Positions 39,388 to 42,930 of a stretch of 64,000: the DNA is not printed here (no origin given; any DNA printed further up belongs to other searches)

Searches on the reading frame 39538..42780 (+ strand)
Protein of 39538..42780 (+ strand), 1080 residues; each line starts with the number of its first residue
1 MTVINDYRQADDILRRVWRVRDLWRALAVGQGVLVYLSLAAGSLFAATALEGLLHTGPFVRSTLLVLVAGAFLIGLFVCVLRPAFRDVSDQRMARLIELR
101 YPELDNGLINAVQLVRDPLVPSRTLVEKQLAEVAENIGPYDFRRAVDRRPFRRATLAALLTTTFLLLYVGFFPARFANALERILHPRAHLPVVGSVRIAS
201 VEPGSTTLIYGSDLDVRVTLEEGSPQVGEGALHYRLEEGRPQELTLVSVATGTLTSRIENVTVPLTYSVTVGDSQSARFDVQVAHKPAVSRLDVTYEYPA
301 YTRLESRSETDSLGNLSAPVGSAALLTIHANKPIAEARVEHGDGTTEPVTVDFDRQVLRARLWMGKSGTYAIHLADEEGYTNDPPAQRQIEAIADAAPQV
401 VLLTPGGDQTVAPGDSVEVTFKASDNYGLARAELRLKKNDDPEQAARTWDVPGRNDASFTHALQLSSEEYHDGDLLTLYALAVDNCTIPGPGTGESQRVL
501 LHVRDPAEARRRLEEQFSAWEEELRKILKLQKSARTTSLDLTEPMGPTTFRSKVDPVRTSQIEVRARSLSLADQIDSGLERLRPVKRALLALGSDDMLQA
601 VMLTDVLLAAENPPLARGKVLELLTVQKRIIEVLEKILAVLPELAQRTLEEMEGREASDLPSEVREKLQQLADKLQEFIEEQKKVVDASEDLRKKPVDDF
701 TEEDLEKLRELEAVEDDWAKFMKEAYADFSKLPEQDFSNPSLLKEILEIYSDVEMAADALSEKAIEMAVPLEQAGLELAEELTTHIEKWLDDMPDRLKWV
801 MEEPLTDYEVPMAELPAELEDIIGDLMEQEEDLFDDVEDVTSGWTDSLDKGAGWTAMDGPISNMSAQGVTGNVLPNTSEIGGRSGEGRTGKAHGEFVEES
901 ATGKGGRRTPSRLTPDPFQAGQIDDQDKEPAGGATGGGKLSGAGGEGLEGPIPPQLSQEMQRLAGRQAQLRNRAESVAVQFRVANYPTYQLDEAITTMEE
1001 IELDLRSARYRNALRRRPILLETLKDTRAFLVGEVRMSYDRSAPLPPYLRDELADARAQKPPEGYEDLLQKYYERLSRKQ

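Call 3: search_protein_families(library=pfam, proteins=[window:39538-42780:+], max_evalue=0.1)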
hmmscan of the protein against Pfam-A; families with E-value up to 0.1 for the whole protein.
window:39538-42780:+ (1080 aa): 3 families
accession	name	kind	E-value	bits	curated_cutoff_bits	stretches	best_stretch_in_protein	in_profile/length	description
PF13779.11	DUF4175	-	3.8e-16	58.7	27.3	2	278-474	171-352/825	Domain of unknown function (DUF4175)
PF17957.7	Big_7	-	0.0009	20.3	24.1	1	398-440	1-43/70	Bacterial Ig domain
PF16746.10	BAR_3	-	0.002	18.3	31.7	1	629-712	40-120/235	BAR domain of APPL family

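Call 4: search_protein_families(library=ncbifam, proteins=[window:39538-42780:+], max_evalue=0.1)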
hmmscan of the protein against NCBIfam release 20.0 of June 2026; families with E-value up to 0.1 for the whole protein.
window:39538-42780:+ (1080 aa): 1 family
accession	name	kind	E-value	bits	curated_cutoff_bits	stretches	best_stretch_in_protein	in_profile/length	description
NF008729.0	PRK11747.1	equivalog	0.067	11.6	598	0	766-851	297-384/703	ATP-dependent DNA helicase DinG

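Call 38: find_homologous_proteins(query=window:39538-42780:+)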
Query window:39538-42780:+ (1080 aa): 30 proteins with E <= 0.001 among 8000 candidates.
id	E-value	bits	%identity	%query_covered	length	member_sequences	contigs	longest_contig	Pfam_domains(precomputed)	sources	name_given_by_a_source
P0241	0.0e+0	2304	96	100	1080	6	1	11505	-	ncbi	-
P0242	0.0e+0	1823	76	100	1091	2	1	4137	-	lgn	-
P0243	0.0e+0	1816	75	100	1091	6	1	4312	-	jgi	jgi:hypothetical protein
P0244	0.0e+0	1791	76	99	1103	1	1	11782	-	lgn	-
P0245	0.0e+0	1759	73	100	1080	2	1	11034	PF17957.8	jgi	-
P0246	0.0e+0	1492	83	74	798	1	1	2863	-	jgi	-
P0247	8.5e-238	810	41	100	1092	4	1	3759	-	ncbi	-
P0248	9.3e-33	132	29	42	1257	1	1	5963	PF13779.12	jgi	jgi:hypothetical protein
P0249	1.1e-28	118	28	47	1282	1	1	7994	-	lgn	-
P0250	3.4e-27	113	28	49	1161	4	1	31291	PF13779.12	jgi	jgi:hypothetical protein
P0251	2.0e-26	111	29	33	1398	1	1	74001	-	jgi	-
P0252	1.3e-25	108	28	34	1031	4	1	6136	PF13779.12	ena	-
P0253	6.2e-25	106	26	43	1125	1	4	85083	-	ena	-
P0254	3.0e-19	87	27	49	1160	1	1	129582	PF13779.12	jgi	jgi:hypothetical protein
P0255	1.2e-17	82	27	45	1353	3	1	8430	-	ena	-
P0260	5.4e-13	66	27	40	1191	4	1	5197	PF13779.12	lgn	-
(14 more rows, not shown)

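Call 58: find_encoding_contigs(protein=P0254, flank=9000, max_places=2)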
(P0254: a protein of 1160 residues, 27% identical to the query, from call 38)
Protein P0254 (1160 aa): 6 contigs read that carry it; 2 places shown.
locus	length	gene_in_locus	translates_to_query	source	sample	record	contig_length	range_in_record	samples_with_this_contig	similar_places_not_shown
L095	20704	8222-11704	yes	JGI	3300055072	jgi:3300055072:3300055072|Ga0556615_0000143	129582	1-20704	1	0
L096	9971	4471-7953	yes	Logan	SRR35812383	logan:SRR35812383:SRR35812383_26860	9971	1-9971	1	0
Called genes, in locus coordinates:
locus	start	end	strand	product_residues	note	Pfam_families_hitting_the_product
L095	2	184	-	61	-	?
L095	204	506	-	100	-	PF00166:Cpn10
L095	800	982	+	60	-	-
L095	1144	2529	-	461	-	PF00072:Response_reg, PF00158:Sigma54_activat, PF14532:Sigma54_activ_2, PF00004:AAA (weak), PF07728:AAA_5, PF25601:AAA_lid_14, PF02954:HTH_8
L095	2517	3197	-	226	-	PF01694:Rhomboid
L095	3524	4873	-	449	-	PF13187:Fer4_9 (faint), PF00037:Fer4 (faint), PF12800:Fer4_4 (faint), PF12838:Fer4_7, PF13183:Fer4_8, PF13484:Fer4_16 (weak), PF13534:Fer4_17, PF02754:CCG, +2 more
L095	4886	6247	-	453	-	PF01565:FAD_binding_4, PF02913:FAD-oxidase_C (weak)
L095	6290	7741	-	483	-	PF01565:FAD_binding_4, PF02913:FAD-oxidase_C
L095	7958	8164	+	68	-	-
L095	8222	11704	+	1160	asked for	PF13779:DUF4175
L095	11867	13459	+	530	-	PF13428:TPR_14 (faint), PF14559:TPR_19 (faint), PF13485:Peptidase_MA_2, PF13424:TPR_12, PF13432:TPR_16, PF00515:TPR_1 (weak), PF07719:TPR_2 (weak), PF13414:TPR_11 (weak), +3 more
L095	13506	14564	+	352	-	PF20030:bpMoxR, PF07726:AAA_3, PF07728:AAA_5, PF17863:AAA_lid_2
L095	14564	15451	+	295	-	PF01882:DUF58, PF13519:VWA_2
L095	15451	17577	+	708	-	PF07584:BatA, PF13519:VWA_2 (weak)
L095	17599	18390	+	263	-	PF13709:DUF4159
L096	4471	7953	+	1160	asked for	PF13779:DUF4175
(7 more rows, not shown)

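Call 77: predict_structure(alignment_id=A4)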
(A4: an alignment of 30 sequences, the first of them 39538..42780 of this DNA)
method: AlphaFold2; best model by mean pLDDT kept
length: 1080 residues; sequences in the alignment: 30
mean_pLDDT: 75.3   pTM: 0.40
mean pLDDT of the five models: 75.3, 74.9, 71.9, 71.4, 71.1
residues with pLDDT >= 90: 265; 70-90: 513; 50-70: 147; < 50: 155
segments of 3 or more residues with pLDDT < 50: 1-3, 654-660, 733-740, 766-772, 802-814, 850-949, 1034-1045
pLDDT, mean of each block of 10 residues (from residue 1): 57 85 86 89 88 79 86 87 79 85 83 75 76 82 82 88 89 79 76 72 90 91 74 85 87 89 91 85 90 92 88 86 93 92 89 90 92 91 90 91 85 88 92 94 91 89 88 91 88 92 81 85 93 91 85 90 93 82 86 89 90 81 93 91 82 49 65 72 69 64 71 70 67 48 56 60 51 54 65 58 38 59 88 88 63 32 25 27 29 28 27 29 30 27 34 74 88 82 69 90 87 87 83 46 50 74 81 68
secondary structure, 60 per line:
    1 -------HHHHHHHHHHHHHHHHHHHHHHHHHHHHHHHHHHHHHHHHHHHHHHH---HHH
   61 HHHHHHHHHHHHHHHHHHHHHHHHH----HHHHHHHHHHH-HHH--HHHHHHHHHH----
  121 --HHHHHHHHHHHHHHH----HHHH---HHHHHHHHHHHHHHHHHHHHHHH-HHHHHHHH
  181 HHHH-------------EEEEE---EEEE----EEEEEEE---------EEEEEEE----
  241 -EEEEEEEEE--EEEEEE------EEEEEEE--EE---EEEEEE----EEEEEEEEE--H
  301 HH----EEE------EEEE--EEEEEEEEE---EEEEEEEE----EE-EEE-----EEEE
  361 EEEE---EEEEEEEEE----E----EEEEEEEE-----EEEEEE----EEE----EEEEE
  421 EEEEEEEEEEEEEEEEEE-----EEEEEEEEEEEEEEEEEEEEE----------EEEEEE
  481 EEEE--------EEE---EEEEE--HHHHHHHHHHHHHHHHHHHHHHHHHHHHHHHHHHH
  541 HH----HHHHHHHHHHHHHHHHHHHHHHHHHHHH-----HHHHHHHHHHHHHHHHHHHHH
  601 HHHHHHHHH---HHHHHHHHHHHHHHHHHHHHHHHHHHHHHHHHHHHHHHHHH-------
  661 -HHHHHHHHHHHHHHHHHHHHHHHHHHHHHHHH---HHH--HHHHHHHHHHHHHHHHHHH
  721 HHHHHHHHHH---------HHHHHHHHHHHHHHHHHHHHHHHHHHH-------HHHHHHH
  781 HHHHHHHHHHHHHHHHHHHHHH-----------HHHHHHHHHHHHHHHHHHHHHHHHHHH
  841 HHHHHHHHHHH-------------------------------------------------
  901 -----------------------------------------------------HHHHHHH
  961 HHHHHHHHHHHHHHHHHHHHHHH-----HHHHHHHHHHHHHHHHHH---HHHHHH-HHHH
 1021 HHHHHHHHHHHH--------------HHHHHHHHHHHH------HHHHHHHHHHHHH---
elements in order (helices of 4 or more, strands of 3 or more residues): H8-54 H58-85 H90-100 H107-116 H123-137 H142-145 H149-171 H173-184 E198-202 E206-209 E214-220 E230-236 E242-250 E253-258 E265-271 E279-284 E289-297 E307-309 E316-319 E322-330 E334-341 E349-351 E357-364 E368-376 E386-393 E399-404 E409-411 E416-438 E444-464 E475-484 E493-495 E499-503 H506-542 H547-574 H580-609 H613-653 H662-693 H702-730 H740-766 H774-802 H814-851 H954-983 H989-1006 H1010-1015 H1017-1032 H1047-1058 H1065-1077

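Call 79: fold_search(model_id=the predicted structure, library=pdb)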
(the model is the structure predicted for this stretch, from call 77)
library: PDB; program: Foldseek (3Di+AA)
matches with E <= 10: 1600; with E <= 0.001: 332
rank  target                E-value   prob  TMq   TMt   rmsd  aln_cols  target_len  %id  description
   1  4yfd_A                1.0e-08  1.00  0.08  0.15  22.3       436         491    9  Crystal structure PTP delta Ig1-Fn2 in complex with IL-1RAcP (released 2015-05-06)
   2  4y61_A                2.1e-08  1.00  0.12  0.24  12.0       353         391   10  Crystal structure of the complex between Slitrk2 LRR1 and PTP delta Ig1-Fn1 (released 2015-06-03)
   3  6efz_A                7.2e-08  1.00  0.13  0.35  12.1       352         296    9  Crystal Structure of DIP-Theta Ig1-3 (released 2018-11-28)
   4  7ceg_A                7.5e-08  1.00  0.12  0.28  20.7       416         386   11  Crystal structure of the complex between mouse PTP delta and neuroligin-3 (released 2021-02-24)
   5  6eg0_B                9.9e-08  1.00  0.12  0.28  13.4       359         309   11  Crystal structure of Dpr4 Ig1-Ig2 in complex with DIP-Eta Ig1-Ig3 (released 2018-11-28)
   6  4yfg_A                2.4e-07  1.00  0.10  0.17  23.1       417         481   12  Crystal structure of PTP delta meA3/meB minus variant Ig1-Fn1 (released 2015-05-06)
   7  6eg1_B                2.5e-07  1.00  0.12  0.29  12.3       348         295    7  Crystal structure of Dpr2 Ig1-Ig2 in complex with DIP-Theta Ig1-Ig3 (released 2018-11-28)
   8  8dfm_B                2.5e-07  1.00  0.12  0.20  13.2       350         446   12  Ectodomain of full-length wild-type KIT-SCF dimers (released 2023-03-29)
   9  4oi9_A                3.8e-07  1.00  0.09  0.21  27.3       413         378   11  Crystal Structure of ICAM-5 D1-D4 ectodomain fragment, Space Group P21 (released 2014-07-16)
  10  4oia_A                4.2e-07  1.00  0.13  0.24  11.7       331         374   12  Crystal Structure of ICAM-5 D1-D4 ectodomain fragment, Space Group P4322 (released 2014-07-16)
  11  4m9p                  5.0e-07  1.00  0.08  0.25  24.6       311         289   15  Crystal structure of the human filamin A Ig-like domains 3-5 (released 2014-02-05)
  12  8dfp_B                5.0e-07  1.00  0.11  0.20  13.5       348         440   11  Ectodomain of full-length KIT(DupA502,Y503)-SCF dimers (released 2023-03-29)
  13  2e9w_A                5.9e-07  1.00  0.10  0.18  15.6       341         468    9  Crystal structure of the extracellular domain of Kit in complex with stem cell factor (SCF) (released 2007-08-07)
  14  4liq_E                6.5e-07  1.00  0.10  0.19  15.2       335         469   11  Structure of the extracellular domain of human CSF-1 receptor in complex with the Fab fragment of RG7155 (released 2014-06-18)
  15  2a74_A                8.5e-07  1.00  0.10  0.14  17.4       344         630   13  Human Complement Component C3c (released 2005-09-27)
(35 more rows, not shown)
